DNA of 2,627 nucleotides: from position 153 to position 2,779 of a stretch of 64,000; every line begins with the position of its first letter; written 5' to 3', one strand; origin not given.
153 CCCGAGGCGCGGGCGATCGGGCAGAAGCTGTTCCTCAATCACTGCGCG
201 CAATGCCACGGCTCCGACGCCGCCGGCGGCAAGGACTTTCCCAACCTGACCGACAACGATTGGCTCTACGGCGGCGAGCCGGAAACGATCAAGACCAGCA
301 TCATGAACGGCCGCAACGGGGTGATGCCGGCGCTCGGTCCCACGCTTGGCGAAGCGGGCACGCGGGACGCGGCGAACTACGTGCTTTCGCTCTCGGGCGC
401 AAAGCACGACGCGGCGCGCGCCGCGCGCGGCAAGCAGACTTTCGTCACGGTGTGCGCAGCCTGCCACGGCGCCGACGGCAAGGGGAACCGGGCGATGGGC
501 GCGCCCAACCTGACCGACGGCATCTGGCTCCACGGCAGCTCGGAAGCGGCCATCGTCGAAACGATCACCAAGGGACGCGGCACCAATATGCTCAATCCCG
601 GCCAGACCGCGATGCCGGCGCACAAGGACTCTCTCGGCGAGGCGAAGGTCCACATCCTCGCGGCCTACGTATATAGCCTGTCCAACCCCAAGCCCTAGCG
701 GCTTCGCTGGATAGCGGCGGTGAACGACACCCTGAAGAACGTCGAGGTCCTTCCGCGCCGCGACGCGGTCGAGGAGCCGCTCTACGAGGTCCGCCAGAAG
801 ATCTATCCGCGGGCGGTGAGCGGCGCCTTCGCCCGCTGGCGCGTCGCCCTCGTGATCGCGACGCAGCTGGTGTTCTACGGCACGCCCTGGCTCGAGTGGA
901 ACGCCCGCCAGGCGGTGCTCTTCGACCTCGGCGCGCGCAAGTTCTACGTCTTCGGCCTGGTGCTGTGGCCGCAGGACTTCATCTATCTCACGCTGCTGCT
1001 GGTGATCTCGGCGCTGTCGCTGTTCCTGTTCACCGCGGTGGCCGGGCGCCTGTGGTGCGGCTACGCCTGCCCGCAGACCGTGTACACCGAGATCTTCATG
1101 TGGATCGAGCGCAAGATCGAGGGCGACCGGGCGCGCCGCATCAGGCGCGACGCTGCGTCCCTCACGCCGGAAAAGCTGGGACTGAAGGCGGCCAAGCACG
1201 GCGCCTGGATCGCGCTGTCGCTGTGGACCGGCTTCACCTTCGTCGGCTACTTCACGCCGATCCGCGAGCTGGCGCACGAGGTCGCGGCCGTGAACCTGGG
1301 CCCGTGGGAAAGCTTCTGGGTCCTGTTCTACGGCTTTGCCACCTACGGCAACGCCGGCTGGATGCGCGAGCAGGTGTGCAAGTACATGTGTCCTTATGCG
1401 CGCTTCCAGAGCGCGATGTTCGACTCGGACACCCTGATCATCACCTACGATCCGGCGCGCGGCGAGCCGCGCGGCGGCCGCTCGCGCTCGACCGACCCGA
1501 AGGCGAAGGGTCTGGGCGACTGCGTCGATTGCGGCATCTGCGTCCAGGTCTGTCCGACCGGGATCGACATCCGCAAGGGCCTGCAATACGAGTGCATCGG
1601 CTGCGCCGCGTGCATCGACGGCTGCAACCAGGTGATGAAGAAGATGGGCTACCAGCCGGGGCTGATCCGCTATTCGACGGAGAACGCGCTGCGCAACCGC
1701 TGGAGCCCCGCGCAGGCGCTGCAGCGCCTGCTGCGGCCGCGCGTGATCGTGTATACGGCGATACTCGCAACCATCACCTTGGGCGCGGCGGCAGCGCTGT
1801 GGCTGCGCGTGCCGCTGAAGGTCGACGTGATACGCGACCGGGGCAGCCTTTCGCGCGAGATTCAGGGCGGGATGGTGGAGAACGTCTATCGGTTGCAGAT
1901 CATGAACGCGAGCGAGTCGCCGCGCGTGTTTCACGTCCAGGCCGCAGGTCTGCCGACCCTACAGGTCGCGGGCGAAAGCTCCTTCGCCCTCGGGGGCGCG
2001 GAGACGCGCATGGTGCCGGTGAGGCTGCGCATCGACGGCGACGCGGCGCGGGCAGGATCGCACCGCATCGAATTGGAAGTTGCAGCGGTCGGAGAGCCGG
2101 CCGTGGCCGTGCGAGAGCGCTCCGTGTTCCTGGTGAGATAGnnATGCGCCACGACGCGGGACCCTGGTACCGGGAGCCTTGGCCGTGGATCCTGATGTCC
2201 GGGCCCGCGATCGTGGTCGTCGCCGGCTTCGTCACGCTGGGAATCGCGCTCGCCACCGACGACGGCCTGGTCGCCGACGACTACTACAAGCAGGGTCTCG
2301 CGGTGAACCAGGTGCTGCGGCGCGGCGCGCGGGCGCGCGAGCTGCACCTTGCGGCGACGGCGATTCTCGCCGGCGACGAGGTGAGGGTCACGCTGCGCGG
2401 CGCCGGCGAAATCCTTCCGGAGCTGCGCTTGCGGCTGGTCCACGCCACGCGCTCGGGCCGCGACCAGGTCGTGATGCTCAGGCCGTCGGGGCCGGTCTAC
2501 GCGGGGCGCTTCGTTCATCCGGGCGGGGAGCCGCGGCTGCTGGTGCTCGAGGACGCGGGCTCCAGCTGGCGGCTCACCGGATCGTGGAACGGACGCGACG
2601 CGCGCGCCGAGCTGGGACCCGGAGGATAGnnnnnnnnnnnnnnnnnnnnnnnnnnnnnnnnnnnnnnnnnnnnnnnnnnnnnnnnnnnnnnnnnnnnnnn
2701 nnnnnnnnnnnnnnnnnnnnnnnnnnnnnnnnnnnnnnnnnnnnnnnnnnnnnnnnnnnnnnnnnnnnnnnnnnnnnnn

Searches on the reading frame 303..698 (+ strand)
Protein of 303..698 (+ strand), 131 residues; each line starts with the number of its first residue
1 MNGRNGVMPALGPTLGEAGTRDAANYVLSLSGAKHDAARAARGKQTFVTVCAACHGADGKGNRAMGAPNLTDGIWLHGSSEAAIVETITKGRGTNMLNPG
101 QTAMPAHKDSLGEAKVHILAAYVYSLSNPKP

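Call 91: search_protein_families(library=pfam, proteins=[window:303-698:+], max_evalue=0.0001)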
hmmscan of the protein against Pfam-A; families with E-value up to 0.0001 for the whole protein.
window:303-698:+ (131 aa): 2 families
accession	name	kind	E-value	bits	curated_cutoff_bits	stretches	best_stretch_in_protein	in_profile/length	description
PF13442.11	Cytochrome_CBB3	-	4.6e-13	49.7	27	1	38-123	1-68/68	Cytochrome C oxidase, cbb3-type, subunit III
PF00034.26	Cytochrom_C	-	5.8e-12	47.2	21.3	1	40-126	1-89/90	Cytochrome c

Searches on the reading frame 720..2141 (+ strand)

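Call 18: search_protein_families(library=pfam, proteins=[window:720-2141:+], max_evalue=0.001)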
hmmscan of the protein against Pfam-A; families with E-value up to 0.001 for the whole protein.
window:720-2141:+ (473 aa): 8 families
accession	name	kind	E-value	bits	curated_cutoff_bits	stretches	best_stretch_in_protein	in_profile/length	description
PF13746.11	Fer4_18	-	6.6e-43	146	27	1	215-320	1-113/114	4Fe-4S dicluster domain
PF11614.14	FixG_C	-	1.9e-27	96.2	25.6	1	358-472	3-118/119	IG-like fold at C-terminal of FixG, putative oxidoreductase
PF12801.12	Fer4_5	-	1.5e-09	38.1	22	1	92-133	3-45/48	4Fe-4S binding domain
PF13183.11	Fer4_8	-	4.3e-07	30.8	27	1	219-282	10-68/68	4Fe-4S dicluster domain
PF12838.12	Fer4_7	-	7.1e-07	30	27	1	220-282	8-52/52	4Fe-4S dicluster domain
PF13187.11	Fer4_9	-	7.3e-06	26.4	27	1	246-281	34-50/52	4Fe-4S dicluster domain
PF13534.11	Fer4_17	-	1.2e-05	26.2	22.2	0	219-283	7-61/61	4Fe-4S dicluster domain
PF00037.32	Fer4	-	0.00047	20.3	21.1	1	267-281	7-21/24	4Fe-4S binding domain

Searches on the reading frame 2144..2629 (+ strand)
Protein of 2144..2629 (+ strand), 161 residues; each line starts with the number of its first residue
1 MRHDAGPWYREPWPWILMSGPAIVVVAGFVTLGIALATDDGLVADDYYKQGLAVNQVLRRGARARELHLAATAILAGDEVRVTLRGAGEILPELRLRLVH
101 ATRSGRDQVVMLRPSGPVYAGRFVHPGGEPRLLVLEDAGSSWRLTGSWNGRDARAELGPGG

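Call 18: search_protein_families(library=pfam, proteins=[window:2144-2629:+], max_evalue=0.001)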
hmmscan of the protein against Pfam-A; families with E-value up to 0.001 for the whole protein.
window:2144-2629:+ (161 aa): 1 family
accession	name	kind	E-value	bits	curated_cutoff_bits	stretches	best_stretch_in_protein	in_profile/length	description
PF05751.16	FixH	-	1.6e-28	100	23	1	10-148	1-149/150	FixH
